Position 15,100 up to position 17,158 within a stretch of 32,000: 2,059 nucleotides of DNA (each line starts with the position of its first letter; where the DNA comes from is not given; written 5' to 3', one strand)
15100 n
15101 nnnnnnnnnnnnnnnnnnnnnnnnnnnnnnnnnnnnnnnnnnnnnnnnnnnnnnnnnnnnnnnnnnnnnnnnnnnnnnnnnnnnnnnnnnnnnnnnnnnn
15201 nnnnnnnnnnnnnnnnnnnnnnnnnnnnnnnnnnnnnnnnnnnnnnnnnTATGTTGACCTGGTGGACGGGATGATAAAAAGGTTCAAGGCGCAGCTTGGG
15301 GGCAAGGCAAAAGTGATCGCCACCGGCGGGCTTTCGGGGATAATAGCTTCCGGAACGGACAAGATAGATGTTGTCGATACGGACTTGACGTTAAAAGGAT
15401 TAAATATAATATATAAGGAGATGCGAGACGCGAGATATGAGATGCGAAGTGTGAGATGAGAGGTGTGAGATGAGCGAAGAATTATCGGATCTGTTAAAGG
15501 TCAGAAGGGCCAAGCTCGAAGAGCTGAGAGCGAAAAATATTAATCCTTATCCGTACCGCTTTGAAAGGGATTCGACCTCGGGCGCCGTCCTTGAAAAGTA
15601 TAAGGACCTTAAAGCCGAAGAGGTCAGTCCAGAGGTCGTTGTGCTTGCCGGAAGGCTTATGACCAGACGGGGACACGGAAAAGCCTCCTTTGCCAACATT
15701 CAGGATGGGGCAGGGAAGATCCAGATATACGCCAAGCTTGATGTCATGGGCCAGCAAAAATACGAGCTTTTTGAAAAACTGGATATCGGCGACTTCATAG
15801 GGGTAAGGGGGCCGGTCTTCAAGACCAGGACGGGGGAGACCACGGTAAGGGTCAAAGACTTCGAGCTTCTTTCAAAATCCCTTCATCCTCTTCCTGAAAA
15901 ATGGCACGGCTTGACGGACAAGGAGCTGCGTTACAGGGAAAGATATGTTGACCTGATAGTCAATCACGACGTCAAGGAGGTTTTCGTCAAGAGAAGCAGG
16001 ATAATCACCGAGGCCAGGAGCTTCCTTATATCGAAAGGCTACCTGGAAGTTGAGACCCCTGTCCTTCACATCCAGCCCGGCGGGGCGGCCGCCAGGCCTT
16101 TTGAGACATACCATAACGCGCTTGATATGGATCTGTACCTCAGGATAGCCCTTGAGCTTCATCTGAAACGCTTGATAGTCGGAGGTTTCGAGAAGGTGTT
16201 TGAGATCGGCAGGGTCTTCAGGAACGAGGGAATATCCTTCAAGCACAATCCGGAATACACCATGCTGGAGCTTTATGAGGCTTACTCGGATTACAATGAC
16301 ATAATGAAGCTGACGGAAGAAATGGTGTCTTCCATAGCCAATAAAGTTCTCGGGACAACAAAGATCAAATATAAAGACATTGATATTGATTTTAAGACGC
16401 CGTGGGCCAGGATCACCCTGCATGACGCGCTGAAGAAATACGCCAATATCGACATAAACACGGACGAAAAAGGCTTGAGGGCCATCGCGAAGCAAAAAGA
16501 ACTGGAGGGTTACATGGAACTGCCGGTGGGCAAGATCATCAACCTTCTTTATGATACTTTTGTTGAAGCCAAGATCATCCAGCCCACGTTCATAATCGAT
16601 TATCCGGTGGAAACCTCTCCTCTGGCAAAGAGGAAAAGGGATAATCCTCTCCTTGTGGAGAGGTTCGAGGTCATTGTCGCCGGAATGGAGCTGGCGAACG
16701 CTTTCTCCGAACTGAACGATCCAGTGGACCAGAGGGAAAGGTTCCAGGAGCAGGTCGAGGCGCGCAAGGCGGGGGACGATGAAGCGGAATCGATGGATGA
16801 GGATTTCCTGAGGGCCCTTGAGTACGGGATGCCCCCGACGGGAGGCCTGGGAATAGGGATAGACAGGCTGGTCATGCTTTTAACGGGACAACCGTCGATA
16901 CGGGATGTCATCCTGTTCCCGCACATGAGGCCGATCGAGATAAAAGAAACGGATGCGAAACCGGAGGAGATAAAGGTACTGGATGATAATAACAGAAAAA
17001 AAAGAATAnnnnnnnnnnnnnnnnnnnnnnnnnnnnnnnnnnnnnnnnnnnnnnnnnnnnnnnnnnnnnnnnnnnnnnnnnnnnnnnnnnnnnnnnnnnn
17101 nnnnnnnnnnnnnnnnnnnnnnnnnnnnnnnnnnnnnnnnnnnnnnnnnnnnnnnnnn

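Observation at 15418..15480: Nine-unit GAGAYNN heptamer array doubles as coaX C-terminus, lysS Shine-Dalgarno and lysS start codon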

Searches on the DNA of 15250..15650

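Call 78: search_rna_families(source=window, start=15250, end=15650, threshold=evalue, max_evalue=1)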
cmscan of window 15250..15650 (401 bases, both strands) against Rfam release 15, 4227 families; matches with E-value up to 1: 2.
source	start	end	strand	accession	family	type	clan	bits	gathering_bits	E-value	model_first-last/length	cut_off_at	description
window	15463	15558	+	RF00288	snoZ30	Gene; snRNA; snoRNA; CD-box;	-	18.4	50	0.47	1-97/97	no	Z30 small nucleolar RNA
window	15463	15529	+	RF01139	sR2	Gene; snRNA; snoRNA; CD-box;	-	17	42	0.16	1-57/57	no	Small nucleolar RNA sR2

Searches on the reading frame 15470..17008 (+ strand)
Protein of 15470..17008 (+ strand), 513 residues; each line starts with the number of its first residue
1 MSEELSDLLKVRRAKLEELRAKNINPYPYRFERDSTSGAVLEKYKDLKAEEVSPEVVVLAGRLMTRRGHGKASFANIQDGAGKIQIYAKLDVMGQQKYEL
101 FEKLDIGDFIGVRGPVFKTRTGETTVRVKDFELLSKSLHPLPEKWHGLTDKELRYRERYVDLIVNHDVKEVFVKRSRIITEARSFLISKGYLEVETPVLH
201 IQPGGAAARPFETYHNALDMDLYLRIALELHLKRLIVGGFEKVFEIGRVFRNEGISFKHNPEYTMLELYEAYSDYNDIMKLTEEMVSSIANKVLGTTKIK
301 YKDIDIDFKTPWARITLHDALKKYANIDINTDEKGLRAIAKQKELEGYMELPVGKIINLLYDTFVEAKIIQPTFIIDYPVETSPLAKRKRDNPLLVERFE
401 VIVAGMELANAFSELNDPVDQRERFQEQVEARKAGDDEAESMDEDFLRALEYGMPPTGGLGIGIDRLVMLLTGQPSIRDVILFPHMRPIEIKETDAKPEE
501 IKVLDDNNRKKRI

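Call 13: find_related_loci(query=window:15470-17008:+, collection=genome_contigs, flank=3000)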
Query window:15470-17008:+ (513 aa) in genome_contigs; peptide patterns used: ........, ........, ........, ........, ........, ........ (x = any residue, [..] = any of these).
423 stretches matched a pattern; 374 encode a relative of the query (tblastn E <= 1e-3); the best 80 are kept; 80 distinct loci.
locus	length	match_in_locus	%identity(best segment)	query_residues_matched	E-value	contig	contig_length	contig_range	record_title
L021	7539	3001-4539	84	1-513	0e+0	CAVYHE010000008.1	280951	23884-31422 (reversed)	MAG: uncultured bacterium isolate MFD03726.bin.2.164 genome assembly, contig: contig_57072, whole genome shotgun sequenc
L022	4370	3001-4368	89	1-456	0e+0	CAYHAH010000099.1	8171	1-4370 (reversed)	MAG TPA_asm: uncultured bacterium isolate ERP119294_co2_508 genome assembly, contig: k141_3771662, whole genome shotgun 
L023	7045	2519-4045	77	1-511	0e+0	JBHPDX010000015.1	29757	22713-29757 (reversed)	Candidatus Margulisiibacteriota bacterium isolate SAG AM-311-D05 NODE_15_length_29757_cov_32.371052, whole genome shotgu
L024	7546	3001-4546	72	1-513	0e+0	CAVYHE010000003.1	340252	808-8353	MAG: uncultured bacterium isolate MFD03726.bin.2.164 genome assembly, contig: contig_27818, whole genome shotgun sequenc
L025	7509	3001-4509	69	1-505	0e+0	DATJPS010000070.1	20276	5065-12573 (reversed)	MAG TPA_asm: Candidatus Omnitrophota bacterium isolate SMAG_U14919 k141_2153407, whole genome shotgun sequence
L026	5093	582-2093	68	1-505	0e+0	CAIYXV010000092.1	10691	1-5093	uncultured bacterium isolate AlinenSediments_bin-4880 genome assembly, contig: bin-4880:092/137, whole genome shotgun se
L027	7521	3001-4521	67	1-509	0e+0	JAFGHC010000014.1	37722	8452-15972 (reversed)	MAG: Candidatus Saganbacteria bacterium isolate Zod_Metabat.143 k87_6161254, whole genome shotgun sequence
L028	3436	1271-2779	67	1-505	0e+0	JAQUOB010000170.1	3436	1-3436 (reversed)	MAG: Candidatus Margulisiibacteriota bacterium isolate STD1_191 NODE_130653_length_3436_cov_6.946812_Sandtown_D1, whole 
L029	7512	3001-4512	68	1-505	0e+0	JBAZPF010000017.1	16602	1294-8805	MAG: Candidatus Margulisiibacteriota bacterium isolate SO_2017_SWC_23 scaffold_2972_c1_LP-4_2017, whole genome shotgun s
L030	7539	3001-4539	81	1-513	0e+0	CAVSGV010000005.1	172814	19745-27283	MAG: uncultured bacterium isolate MFD01476.bin.2.44 genome assembly, contig: contig_68904, whole genome shotgun sequence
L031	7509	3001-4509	68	1-505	0e+0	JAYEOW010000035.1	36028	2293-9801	MAG: Candidatus Margulisiibacteriota bacterium isolate MAG019 MAG019_35, whole genome shotgun sequence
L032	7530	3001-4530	66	1-512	0e+0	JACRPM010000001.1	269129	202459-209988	MAG: Candidatus Saganbacteria bacterium isolate NC_groundwater_1987_Pr3_S-0.2um_52_14 scaffold_117224, whole genome shot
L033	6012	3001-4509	67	1-505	0e+0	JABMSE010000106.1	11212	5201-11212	MAG: Candidatus Saganbacteria bacterium isolate bin.592 k141_4968079, whole genome shotgun sequence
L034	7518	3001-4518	66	1-508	0e+0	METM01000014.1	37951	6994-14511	MAG: candidate division WOR-1 bacterium RIFCSPHIGHO2_01_FULL_53_15 rifcsphigho2_01_scaffold_2824, whole genome shotgun s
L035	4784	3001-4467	67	1-489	0e+0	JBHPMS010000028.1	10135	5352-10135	Candidatus Margulisiibacteriota bacterium isolate SAG AM-326-D04 AM-326-D04_NODE_28, whole genome shotgun sequence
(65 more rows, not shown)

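Call 44: search_protein_families(library=pfam, proteins=[window:15470-17008:+])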
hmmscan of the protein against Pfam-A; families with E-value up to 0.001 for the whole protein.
window:15470-17008:+ (513 aa): 3 families
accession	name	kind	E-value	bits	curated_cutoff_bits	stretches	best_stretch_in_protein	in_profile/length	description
PF00152.25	tRNA-synt_2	-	3.2e-96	322.5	25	1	150-486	1-307/308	tRNA synthetases class II (D, K and N)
PF01336.31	tRNA_anti-codon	-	2.9e-15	56.4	27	1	57-134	1-75/75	OB-fold nucleic acid binding domain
PF01409.25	tRNA-synt_2d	-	7e-07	29.4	19.8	0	242-315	104-176/246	tRNA synthetases class II core domain (F)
